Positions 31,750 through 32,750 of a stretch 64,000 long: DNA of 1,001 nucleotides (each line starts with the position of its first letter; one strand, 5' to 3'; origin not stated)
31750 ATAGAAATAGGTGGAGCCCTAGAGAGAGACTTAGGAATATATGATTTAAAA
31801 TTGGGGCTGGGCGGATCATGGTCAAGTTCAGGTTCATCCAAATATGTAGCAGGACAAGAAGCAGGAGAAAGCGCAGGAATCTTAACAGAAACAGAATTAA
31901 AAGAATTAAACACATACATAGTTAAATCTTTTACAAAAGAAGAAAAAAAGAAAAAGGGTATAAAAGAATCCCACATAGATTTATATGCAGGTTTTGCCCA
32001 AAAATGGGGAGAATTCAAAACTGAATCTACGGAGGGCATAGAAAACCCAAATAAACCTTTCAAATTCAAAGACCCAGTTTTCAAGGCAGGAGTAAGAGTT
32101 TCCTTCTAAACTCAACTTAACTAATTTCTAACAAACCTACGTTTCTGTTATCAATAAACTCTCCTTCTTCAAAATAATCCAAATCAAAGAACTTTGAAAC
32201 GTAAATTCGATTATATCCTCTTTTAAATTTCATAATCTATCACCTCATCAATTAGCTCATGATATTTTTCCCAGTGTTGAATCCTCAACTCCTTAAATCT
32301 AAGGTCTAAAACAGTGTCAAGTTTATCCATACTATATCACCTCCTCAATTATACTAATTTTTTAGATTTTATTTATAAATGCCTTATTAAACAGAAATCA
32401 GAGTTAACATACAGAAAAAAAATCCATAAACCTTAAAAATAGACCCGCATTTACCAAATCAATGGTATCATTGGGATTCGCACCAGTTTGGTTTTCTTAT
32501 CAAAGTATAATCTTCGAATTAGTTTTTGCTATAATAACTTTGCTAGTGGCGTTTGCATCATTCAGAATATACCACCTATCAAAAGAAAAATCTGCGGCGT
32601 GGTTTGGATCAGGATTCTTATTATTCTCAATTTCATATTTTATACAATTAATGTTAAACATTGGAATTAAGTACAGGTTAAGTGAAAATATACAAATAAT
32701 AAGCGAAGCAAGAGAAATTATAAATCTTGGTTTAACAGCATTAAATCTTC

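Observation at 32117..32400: Unannotated overlapping mini-ORF pair with a strong TATA box and Shine-Dalgarno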

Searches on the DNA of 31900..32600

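Call 63: search_rna_families(source=window, start=31900, end=32600, threshold=evalue, max_evalue=1)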
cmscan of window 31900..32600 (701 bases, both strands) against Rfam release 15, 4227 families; matches with E-value up to 1: 1.
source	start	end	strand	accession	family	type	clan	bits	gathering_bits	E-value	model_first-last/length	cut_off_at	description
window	32177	32257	-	RF00203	snoR160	Gene; snRNA; snoRNA; CD-box;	-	28.7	42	0.023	1-80/80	no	Small nucleolar RNA R160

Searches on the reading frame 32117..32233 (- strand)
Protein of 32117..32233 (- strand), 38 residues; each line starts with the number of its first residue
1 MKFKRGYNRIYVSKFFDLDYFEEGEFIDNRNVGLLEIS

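Call 6: search_protein_families(library=pfam, max_evalue=1, proteins=[window:32120-32233:-])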
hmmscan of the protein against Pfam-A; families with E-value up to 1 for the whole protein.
seq(38 aa): 0 families

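Call 7: search_protein_families(library=ncbifam, max_evalue=1, proteins=[window:32120-32233:-])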
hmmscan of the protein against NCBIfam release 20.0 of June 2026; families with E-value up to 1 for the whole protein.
seq(38 aa): 0 families

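Call 9: find_encoding_contigs(protein=window:32117-32233:-, flank=3000)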
Protein window:32117-32233:- (38 aa): 10 contigs read that carry it; 6 places shown.
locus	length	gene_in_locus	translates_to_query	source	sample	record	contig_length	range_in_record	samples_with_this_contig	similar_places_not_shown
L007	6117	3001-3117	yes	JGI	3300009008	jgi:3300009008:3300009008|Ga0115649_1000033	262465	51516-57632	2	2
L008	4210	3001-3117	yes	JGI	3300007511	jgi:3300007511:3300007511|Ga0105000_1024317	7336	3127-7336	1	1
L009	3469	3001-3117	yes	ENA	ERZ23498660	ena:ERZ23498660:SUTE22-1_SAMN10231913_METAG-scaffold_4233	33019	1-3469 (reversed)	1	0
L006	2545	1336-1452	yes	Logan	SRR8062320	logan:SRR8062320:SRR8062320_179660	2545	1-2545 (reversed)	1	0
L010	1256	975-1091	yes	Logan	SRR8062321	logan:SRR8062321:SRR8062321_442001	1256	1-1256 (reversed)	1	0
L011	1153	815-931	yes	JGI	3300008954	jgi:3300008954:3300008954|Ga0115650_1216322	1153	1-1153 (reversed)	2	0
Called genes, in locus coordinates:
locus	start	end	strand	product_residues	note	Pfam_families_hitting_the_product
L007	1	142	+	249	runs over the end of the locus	PF00899:ThiF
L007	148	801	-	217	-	PF13098:Thioredoxin_2, PF13462:Thioredoxin_4, PF01323:DSBA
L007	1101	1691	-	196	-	PF00300:His_Phos_1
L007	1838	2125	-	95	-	PF14947:HTH_45, PF14277:DUF4364 (faint)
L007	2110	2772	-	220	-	-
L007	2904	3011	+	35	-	-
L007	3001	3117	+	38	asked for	-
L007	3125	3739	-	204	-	-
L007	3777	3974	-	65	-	PF02597:ThiS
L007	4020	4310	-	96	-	PF03083:MtN3_slv, PF04193:PQ-loop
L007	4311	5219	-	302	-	PF22082:TtuA_LIM_N, PF01171:ATP_bind_3, PF01507:PAPS_reduct, PF03054:tRNA_Me_trans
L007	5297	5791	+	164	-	-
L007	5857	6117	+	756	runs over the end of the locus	-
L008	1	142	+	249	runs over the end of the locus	PF00899:ThiF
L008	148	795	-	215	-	PF13098:Thioredoxin_2, PF13462:Thioredoxin_4, PF01323:DSBA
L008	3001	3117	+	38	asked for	-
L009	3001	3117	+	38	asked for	-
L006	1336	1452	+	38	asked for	-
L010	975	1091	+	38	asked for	-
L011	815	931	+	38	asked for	-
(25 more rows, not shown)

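Call 44: search_protein_families(library=padloc, max_evalue=1, proteins=[window:32120-32233:-])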
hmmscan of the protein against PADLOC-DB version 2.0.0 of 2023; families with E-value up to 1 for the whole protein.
seq(38 aa): 0 families

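Call 52: search_solved_structures(query=A5, max_evalue=10, show_alignments=3)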
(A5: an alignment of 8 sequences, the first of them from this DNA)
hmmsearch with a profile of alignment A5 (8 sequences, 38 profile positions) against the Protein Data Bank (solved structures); distinct sequences matched with E-value up to 10: 4.
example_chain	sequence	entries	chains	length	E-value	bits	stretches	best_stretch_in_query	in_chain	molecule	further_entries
2xgt_A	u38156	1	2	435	1.3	12.5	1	13-31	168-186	ASPARAGINYL-TRNA SYNTHETASE, CYTOPLASMIC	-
2xti_A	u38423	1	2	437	1.3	12.5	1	13-31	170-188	ASPARAGINYL-TRNA SYNTHETASE, CYTOPLASMIC, PUTATIVE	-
8tc7_A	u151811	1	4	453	3.1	11.4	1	13-31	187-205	Asparagine--tRNA ligase, cytoplasmic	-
5xix_A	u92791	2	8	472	3.4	11.2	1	13-31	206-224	Asparagine--tRNA ligase, cytoplasmic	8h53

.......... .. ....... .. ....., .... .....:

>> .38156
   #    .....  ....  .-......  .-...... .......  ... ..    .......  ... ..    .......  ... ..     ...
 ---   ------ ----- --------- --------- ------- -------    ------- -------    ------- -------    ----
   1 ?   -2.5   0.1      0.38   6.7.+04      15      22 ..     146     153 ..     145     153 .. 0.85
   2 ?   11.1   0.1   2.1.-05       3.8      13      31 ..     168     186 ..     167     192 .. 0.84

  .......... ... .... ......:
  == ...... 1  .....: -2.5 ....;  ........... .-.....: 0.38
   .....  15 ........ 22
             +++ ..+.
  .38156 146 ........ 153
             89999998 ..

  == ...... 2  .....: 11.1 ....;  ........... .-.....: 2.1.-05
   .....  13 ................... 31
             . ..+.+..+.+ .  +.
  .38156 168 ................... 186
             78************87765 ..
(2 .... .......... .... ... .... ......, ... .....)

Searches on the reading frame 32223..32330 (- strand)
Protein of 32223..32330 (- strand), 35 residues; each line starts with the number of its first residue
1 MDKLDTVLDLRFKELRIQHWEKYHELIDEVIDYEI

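Call 6: search_protein_families(library=pfam, max_evalue=1, proteins=[window:32226-32330:-])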
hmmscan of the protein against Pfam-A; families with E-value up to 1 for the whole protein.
seq(35 aa): 0 families

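Call 7: search_protein_families(library=ncbifam, max_evalue=1, proteins=[window:32226-32330:-])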
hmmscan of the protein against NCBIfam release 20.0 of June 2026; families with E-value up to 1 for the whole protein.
seq(35 aa): 1 family
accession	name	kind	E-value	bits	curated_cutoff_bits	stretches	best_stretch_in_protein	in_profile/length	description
NF040660.1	mycolic_MTase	equivalog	0.045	13.3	390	1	3-33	102-132/283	cyclopropane mycolic acid synthase family methyltransferase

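Call 8: find_encoding_contigs(protein=window:32223-32330:-, flank=3000)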
Protein window:32223-32330:- (35 aa): 12 contigs read that carry it; 6 places shown.
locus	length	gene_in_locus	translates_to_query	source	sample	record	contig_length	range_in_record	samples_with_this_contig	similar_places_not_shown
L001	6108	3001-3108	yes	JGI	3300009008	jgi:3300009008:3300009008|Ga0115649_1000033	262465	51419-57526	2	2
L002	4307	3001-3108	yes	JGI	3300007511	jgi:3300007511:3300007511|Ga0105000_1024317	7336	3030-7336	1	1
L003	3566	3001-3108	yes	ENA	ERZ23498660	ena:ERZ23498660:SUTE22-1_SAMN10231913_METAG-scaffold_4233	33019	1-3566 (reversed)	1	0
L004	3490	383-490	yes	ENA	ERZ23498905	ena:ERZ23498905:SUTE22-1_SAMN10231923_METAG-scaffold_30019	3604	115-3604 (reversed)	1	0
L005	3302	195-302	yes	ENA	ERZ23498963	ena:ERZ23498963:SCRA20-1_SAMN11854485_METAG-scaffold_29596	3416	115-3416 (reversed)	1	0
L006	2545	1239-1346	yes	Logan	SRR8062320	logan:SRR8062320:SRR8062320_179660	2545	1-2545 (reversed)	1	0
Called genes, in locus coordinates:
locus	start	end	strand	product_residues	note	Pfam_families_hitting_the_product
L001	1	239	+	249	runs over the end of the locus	PF00899:ThiF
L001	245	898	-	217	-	PF13098:Thioredoxin_2, PF13462:Thioredoxin_4, PF01323:DSBA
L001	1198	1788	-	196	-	PF00300:His_Phos_1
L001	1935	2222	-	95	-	PF14947:HTH_45, PF14277:DUF4364 (faint)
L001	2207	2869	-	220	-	-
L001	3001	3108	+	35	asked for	-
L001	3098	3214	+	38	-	-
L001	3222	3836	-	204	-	-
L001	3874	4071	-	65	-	PF02597:ThiS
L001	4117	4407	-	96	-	PF03083:MtN3_slv, PF04193:PQ-loop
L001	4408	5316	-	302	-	PF22082:TtuA_LIM_N, PF01171:ATP_bind_3, PF01507:PAPS_reduct, PF03054:tRNA_Me_trans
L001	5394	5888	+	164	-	-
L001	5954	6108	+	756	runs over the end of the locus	-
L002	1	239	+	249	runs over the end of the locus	PF00899:ThiF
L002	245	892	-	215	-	PF13098:Thioredoxin_2, PF13462:Thioredoxin_4, PF01323:DSBA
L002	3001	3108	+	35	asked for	-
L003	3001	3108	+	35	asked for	-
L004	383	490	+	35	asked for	-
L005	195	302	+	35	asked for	-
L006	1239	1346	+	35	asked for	-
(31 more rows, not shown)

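Call 12: list_cluster_members(proteins=[window:32223-32330:-, window:32117-32233:-, window:32462-33124:+, window:31495-32109:+])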
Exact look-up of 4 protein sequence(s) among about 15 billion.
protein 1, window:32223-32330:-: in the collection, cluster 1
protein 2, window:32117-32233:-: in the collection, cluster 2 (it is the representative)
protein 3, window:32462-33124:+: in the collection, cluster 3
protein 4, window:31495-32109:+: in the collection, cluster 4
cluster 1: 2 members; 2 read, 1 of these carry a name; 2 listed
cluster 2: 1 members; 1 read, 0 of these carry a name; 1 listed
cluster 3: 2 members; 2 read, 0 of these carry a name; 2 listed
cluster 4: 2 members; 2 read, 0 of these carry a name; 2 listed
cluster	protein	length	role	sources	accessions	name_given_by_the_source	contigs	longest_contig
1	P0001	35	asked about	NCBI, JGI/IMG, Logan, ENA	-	-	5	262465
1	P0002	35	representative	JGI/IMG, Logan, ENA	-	hypothetical protein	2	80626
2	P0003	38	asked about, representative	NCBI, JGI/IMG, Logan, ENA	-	-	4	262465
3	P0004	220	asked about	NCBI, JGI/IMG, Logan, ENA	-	-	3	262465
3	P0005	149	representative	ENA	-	-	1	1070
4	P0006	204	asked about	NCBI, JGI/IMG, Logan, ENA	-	-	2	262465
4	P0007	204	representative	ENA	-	-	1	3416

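Call 15: find_encoding_contigs(protein=P0002, flank=4000)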
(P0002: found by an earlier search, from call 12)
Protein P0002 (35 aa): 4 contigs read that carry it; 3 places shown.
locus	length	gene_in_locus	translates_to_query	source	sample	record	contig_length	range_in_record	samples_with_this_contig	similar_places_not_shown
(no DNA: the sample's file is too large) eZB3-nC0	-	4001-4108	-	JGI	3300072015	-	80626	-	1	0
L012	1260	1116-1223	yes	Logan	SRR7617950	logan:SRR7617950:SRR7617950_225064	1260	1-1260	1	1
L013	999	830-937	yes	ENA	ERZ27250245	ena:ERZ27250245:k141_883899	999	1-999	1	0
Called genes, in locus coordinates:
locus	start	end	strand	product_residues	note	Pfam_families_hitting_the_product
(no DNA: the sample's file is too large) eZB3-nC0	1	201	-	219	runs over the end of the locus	PF13098:Thioredoxin_2, PF13462:Thioredoxin_4, PF01323:DSBA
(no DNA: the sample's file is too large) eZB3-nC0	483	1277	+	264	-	PF03372:Exo_endo_phos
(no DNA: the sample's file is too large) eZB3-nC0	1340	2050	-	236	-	PF01978:TrmB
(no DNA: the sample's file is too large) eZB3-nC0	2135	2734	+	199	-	-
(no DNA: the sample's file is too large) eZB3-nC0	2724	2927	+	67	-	-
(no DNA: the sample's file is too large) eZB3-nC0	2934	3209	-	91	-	PF14947:HTH_45, PF14277:DUF4364 (weak)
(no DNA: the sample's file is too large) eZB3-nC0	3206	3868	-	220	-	-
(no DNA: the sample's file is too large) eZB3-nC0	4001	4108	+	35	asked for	-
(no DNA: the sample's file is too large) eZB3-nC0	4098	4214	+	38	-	-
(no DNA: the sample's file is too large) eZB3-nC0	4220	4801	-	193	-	PF04893:Yip1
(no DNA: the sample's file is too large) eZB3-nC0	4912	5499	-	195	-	-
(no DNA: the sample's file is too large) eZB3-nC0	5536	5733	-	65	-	PF02597:ThiS (weak)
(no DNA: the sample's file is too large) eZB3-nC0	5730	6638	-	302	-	PF01171:ATP_bind_3, PF01507:PAPS_reduct (weak), PF03054:tRNA_Me_trans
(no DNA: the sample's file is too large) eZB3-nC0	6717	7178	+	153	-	-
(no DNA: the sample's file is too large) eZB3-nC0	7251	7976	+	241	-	-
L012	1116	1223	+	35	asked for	-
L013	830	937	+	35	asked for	-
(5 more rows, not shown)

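Call 30: search_protein_representatives(protein=window:32223-32330:-)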
Query: 35 residues. Proteins with E-value up to 0.001 (for the whole library): 1; up to 1e-10: 1; up to 1e-30: 0. The best 1 are listed.
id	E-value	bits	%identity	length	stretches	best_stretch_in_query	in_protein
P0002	7.1e-14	65.3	91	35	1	1-35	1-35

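Call 44: search_protein_families(library=padloc, max_evalue=1, proteins=[window:32226-32330:-])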
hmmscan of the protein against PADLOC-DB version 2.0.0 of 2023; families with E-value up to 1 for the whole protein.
seq(35 aa): 0 families

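Call 53: search_solved_structures(query=A6, max_evalue=10, show_alignments=3)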
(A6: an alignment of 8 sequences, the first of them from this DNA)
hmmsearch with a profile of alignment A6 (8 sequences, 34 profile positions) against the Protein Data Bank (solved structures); distinct sequences matched with E-value up to 10: 3.
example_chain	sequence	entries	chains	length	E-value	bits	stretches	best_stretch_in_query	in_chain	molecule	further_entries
2dan_A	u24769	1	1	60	1.4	12.2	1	11-22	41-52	Zinc finger MYND domain containing protein 10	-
2d8q_A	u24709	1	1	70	1.7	11.9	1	11-22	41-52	Zinc finger MYND domain containing protein 10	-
1kpi_A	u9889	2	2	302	2.2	11.5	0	10-22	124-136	CYCLOPROPANE-FATTY-ACYL-PHOSPHOLIPID SYNTHASE 2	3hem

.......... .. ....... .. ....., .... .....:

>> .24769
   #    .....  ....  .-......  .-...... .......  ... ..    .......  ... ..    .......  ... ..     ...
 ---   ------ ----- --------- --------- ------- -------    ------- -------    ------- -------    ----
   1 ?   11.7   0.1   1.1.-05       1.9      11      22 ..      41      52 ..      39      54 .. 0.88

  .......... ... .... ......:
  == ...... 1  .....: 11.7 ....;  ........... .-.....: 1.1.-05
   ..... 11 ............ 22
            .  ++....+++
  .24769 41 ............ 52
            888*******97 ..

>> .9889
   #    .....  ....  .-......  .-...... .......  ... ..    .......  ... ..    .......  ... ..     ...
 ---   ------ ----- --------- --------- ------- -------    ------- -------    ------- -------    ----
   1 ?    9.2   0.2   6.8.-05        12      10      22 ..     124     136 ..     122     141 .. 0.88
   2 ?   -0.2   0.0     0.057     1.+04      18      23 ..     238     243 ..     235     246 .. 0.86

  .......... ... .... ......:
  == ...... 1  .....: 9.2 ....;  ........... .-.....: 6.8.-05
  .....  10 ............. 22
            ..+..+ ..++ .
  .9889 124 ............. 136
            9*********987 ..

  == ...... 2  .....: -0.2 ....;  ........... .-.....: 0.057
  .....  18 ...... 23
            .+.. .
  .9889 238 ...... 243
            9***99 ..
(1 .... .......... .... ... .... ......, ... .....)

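Call 65: predict_structure(alignment_id=A8)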
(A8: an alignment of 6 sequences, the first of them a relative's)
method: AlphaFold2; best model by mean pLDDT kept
length: 38 residues; sequences in the alignment: 6
mean_pLDDT: 49.4   pTM: 0.11
mean pLDDT of the five models: 49.4, 45.3, 44.5, 43.2, 40.4
residues with pLDDT >= 90: 0; 70-90: 0; 50-70: 17; < 50: 21
segments of 3 or more residues with pLDDT < 50: 19-22, 25-28, 33-38
pLDDT, mean of each block of 10 residues (from residue 1): 50 50 50 47
secondary structure, 60 per line:
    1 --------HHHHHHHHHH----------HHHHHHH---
elements in order: H9-18 H29-35

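Call 66: predict_structure(alignment_id=A9)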
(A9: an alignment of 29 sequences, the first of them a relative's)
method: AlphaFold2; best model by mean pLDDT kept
length: 220 residues; sequences in the alignment: 29
mean_pLDDT: 88.1   pTM: 0.85
mean pLDDT of the five models: 88.1, 87.7, 87.2, 87.0, 86.8
residues with pLDDT >= 90: 141; 70-90: 58; 50-70: 17; < 50: 4
segments of 3 or more residues with pLDDT < 50: none
pLDDT, mean of each block of 10 residues (from residue 1): 65 88 97 95 93 97 82 58 63 87 96 84 93 87 95 96 93 97 92 91 97 91
secondary structure, 60 per line:
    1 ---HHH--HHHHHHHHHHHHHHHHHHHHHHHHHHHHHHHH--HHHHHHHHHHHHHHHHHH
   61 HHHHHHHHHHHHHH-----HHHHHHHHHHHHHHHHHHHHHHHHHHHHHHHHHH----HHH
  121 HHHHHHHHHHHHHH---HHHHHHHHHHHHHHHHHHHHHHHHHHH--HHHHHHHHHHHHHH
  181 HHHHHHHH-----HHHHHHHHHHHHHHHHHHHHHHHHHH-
elements in order: H9-40 H43-74 H80-113 H118-134 H138-164 H167-188 H194-219

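Call 68: fold_search(model_id=the predicted structure, library=pdb)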
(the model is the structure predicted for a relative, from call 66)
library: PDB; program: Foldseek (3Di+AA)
matches with E <= 10: 571; with E <= 0.001: 0
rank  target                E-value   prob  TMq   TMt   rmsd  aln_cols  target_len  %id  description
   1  9m0d_R                3.0e-02  1.00  0.43  0.39   7.3       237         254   10  Cryo-EM structure of neurotensin receptor 1 in complex with beta-arrestin 1 (released 2025-04-09)
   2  5azd_D                3.1e-02  0.99  0.38  0.36   9.0       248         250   13  Crystal structure of thermophilic rhodopsin. (released 2016-04-27)
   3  5azd_A                3.6e-02  0.99  0.42  0.38   8.2       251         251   15  Crystal structure of thermophilic rhodopsin. (released 2016-04-27)
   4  5jsi_A                4.7e-02  0.99  0.41  0.42   7.4       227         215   10  Structure of membrane protein (released 2017-05-31)
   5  7avo_A                7.1e-02  0.99  0.43  0.44   7.9       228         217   10  Structure of marine actinobacteria clade rhodopsin (MacR) in orange form in P1211 space group (released 2022-06-01)
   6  3ddl_B                7.1e-02  0.98  0.42  0.38   7.9       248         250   14  Crystallographic Structure of Xanthorhodopsin, a Light-Driven Ion Pump with Dual Chromophore (released 2008-10-14)
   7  7v9l_R                8.1e-02  1.00  0.51  0.45   6.5       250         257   11  Cryo-EM structure of the SV1-Gs complex. (released 2022-04-06)
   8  9r23_A                8.1e-02  0.98  0.43  0.41   7.6       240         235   13  Cryo-EM structure of the double mutant H84V/E120G of the flotillin-associated rhodopsin PsFAR in detergent micelle (released 2025-07-23)
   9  8xos_R                8.5e-02  0.99  0.54  0.43   6.8       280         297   12  Cryo-EM structure of the tethered agonist-bound human PAR1-Gi complex (released 2024-09-18)
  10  9jmd_R                1.0e-01  0.97  0.44  0.37   7.4       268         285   14  Cryo-EM structure of the Azithromycin-Motilin receptor-Gq protein complex (released 2025-05-28)
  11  8iq4_R                1.1e-01  1.00  0.56  0.48   5.9       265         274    9  Cryo-EM structure of Carboprost-bound prostaglandin-F2-alpha receptor-miniGq-Nb35 complex (released 2024-01-31)
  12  7f4d_R                1.1e-01  0.99  0.52  0.45   6.5       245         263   11  Cryo-EM structure of alpha-MSH-bound melanocortin-1 receptor in complex with Gs protein and Nb35 (released 2021-09-08)
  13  8k8j_R                1.3e-01  1.00  0.58  0.48   5.8       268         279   12  Cannabinoid Receptor 1 bound to Fenofibrate coupling MiniGsq and Nb35 Complex (released 2024-02-14)
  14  8yrg_R                1.3e-01  0.99  0.49  0.46   6.5       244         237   14  CryoEM structure of fospropofol-bound MRGPRX4-Gq complex (released 2024-05-22)
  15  8iru_R                1.3e-01  0.98  0.48  0.42   7.0       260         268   12  Dopamine Receptor D4R-Gi-Rotigotine complex (released 2023-06-21)
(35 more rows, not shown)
